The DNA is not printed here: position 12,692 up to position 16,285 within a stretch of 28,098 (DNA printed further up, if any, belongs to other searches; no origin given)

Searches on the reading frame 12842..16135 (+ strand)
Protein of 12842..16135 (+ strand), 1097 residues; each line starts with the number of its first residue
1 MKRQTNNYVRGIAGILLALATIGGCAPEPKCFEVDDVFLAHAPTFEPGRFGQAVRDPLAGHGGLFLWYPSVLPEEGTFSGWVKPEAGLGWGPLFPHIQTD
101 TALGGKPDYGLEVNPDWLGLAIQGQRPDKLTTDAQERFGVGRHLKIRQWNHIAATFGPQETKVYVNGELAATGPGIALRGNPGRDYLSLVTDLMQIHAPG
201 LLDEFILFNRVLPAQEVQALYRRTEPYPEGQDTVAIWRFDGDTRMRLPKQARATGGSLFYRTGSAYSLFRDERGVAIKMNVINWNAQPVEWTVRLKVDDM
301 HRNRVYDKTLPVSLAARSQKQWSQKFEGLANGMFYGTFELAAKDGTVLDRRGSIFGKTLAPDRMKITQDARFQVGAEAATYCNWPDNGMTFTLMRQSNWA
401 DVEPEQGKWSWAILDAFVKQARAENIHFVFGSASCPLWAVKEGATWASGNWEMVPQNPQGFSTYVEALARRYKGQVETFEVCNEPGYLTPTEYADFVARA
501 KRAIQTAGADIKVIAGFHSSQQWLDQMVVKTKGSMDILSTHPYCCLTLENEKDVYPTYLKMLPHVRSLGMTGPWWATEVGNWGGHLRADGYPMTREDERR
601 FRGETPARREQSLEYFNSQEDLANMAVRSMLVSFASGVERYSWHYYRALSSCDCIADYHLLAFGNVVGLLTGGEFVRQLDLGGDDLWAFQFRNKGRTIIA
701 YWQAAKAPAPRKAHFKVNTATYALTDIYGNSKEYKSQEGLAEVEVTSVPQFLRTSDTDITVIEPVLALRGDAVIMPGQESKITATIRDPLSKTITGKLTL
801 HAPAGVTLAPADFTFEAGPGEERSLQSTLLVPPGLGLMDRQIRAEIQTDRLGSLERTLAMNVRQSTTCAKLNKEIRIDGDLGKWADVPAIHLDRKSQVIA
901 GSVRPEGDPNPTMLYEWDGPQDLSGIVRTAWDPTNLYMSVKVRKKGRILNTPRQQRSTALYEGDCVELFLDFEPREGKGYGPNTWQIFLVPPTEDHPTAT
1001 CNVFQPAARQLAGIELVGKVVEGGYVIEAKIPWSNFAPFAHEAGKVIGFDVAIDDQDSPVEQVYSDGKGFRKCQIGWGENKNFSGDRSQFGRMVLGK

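Call 12: search_protein_families(library=pfam, proteins=[window:12842-16135:+])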
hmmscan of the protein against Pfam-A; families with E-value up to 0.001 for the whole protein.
window:12842-16135:+ (1097 aa): 4 families
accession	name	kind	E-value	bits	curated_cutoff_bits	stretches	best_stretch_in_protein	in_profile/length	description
PF06452.16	CBM9_1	-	2.5e-18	67.1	23.4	1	917-1095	26-182/185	Carbohydrate family 9 binding domain-like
PF13385.13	Laminin_G_3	-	2.2e-13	51.1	27.6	1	74-218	17-151/151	Concanavalin A-like lectin/glucanases superfamily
PF02449.21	Glyco_hydro_42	-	2.2e-06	27.7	21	1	390-442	25-79/376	Beta-galactosidase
PF00331.26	Glyco_hydro_10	-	5.7e-05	22.9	22.1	1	396-485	44-129/311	Glycosyl hydrolase family 10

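Call 88: find_homologous_proteins(query=window:12842-16135:+, max_evalue=1e-30)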
Query window:12842-16135:+ (1097 aa): 3 proteins with E <= 1e-30 among 8000 candidates.
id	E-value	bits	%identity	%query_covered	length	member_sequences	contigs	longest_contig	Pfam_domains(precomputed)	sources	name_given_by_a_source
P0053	0.0e+0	2595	100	100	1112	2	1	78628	PF06452.17,PF13385.14,PF02449.22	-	-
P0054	0.0e+0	1637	64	97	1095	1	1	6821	PF06452.17,PF13385.14,PF02449.22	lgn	-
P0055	0.0e+0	1595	63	99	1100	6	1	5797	PF06452.17,PF13385.14,PF02449.22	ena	-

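Call 89: find_encoding_contigs(protein=P0054, flank=10000, max_places=3)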
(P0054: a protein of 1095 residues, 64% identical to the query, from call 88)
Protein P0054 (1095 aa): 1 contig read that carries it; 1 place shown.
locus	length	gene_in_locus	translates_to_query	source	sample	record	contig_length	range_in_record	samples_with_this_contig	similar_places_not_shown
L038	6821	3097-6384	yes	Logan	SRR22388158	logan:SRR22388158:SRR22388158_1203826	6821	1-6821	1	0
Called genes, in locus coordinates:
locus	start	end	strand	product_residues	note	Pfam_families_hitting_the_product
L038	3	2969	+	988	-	?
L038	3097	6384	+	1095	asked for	PF13385:Laminin_G_3, PF02449:Glyco_hydro_42 (weak), PF06452:CBM9_1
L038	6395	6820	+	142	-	?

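Call 90: find_encoding_contigs(protein=P0055, flank=10000, max_places=3)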
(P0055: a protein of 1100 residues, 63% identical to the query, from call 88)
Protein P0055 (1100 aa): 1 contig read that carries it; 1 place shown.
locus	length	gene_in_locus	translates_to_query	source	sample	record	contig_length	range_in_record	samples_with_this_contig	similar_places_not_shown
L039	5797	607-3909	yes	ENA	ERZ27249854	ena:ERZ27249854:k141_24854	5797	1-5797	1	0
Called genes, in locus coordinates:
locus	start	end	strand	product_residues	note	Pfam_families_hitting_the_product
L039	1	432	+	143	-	?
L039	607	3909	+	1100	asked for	PF13385:Laminin_G_3, PF02449:Glyco_hydro_42 (weak), PF06452:CBM9_1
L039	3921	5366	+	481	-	PF13385:Laminin_G_3, PF02210:Laminin_G_2 (faint), PF00054:Laminin_G_1 (faint), PF13385:Laminin_G_3 (weak)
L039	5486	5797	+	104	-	?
